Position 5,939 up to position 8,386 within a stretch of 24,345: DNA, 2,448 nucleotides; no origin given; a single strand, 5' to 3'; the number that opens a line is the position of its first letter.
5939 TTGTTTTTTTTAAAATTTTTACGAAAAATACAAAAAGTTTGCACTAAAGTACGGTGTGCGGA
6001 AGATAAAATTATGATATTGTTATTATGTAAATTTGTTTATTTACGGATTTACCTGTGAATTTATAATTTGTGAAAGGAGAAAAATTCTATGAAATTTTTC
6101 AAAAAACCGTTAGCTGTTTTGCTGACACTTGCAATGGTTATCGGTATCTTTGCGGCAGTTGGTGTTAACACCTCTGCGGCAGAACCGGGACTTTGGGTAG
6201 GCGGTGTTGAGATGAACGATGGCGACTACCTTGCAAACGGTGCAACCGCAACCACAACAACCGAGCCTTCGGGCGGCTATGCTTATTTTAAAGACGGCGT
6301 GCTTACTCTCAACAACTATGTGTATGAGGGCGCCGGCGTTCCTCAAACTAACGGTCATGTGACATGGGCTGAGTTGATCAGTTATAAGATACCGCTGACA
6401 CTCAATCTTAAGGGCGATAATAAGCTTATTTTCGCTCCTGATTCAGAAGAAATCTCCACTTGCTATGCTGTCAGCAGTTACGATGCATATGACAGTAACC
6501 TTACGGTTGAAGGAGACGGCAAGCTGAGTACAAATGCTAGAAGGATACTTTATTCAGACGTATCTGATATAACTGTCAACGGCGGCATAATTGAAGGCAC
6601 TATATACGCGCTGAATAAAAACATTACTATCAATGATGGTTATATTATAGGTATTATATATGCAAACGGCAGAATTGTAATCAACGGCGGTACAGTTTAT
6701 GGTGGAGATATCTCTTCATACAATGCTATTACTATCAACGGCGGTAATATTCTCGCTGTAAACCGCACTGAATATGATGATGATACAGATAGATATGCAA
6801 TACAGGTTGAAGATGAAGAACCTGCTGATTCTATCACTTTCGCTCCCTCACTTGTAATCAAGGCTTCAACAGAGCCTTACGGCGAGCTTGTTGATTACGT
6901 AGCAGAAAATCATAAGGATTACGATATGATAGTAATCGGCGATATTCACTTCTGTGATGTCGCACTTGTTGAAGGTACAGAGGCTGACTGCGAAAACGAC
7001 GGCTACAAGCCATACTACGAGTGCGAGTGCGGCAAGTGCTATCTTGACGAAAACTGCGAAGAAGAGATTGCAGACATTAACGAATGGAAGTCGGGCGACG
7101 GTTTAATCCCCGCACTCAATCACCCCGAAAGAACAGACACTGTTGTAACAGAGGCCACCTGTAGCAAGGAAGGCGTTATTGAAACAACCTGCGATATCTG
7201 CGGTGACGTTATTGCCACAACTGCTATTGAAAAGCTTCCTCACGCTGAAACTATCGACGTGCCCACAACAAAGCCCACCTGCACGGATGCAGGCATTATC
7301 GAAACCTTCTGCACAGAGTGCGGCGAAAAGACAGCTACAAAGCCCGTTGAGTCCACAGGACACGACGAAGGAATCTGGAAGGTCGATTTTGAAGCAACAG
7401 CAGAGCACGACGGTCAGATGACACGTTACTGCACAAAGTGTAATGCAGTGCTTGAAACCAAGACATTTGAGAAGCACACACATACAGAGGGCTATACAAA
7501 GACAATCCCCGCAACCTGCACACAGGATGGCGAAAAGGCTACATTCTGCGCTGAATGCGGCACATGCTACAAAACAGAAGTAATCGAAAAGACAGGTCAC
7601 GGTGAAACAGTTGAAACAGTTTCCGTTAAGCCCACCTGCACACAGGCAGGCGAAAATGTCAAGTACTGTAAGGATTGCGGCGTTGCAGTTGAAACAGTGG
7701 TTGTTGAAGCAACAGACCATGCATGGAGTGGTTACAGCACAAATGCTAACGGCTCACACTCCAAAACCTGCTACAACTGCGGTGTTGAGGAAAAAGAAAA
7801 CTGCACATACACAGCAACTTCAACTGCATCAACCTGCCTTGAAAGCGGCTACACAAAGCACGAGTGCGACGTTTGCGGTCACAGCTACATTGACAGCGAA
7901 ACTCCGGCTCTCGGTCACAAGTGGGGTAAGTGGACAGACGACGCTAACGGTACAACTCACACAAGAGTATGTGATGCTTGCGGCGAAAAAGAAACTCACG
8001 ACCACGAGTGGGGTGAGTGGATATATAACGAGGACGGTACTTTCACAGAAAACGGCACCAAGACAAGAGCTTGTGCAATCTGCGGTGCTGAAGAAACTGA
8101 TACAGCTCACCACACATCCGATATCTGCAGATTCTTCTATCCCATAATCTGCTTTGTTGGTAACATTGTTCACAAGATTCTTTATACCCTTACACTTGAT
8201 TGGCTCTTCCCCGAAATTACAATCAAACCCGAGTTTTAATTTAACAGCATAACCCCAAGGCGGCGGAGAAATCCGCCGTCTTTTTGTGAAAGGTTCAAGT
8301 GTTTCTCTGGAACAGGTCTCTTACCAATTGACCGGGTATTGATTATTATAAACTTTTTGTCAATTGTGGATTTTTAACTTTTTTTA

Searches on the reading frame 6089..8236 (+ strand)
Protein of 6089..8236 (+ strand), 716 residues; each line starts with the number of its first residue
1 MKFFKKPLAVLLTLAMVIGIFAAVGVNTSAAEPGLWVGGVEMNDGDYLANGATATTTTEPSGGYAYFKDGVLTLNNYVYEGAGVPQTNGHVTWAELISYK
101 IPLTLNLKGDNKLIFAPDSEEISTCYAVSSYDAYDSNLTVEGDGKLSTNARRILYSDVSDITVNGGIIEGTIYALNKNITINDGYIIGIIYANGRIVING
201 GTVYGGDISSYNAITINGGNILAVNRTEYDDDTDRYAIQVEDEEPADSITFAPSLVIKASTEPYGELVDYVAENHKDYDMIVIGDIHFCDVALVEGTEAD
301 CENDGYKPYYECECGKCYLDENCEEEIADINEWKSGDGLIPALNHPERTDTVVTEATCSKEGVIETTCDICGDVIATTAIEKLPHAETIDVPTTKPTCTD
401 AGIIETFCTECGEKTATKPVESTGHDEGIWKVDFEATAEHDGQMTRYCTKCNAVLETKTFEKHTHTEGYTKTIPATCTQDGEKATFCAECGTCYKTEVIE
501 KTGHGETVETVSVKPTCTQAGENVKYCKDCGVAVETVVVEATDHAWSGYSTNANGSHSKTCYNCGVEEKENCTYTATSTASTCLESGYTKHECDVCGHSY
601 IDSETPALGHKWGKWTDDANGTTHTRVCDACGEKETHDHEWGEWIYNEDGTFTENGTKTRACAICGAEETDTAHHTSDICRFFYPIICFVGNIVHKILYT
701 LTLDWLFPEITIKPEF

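Call 5: search_protein_families(library=pfam, proteins=[window:6089-8236:+], max_evalue=1)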
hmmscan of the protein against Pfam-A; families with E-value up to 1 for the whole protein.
window:6089-8236:+ (716 aa): 2 families
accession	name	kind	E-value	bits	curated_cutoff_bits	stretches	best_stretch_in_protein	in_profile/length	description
PF17136.10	ribosomal_L24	-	0.0027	18.4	27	0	431-455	43-65/65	Ribosomal proteins 50S L24/mitochondrial 39S L24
PF20597.4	pAdhesive_15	-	0.016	15.6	23.8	1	98-194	156-245/254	Putative Ice-binding-like adhesive domain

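Call 6: search_protein_families(library=ncbifam, proteins=[window:6089-8236:+], max_evalue=1)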
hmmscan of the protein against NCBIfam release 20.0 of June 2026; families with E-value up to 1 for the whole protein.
window:6089-8236:+ (716 aa): 2 families
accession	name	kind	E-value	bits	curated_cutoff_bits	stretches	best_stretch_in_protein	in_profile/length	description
TIGR04215.1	choice_anch_A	domain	0.11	12.3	29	1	144-193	188-239/255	choice-of-anchor A family protein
TIGR02578.2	cas_TM1811_Csm1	equivalog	0.33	9.5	170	0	648-686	370-408/753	type III-A CRISPR-associated protein Cas10/Csm1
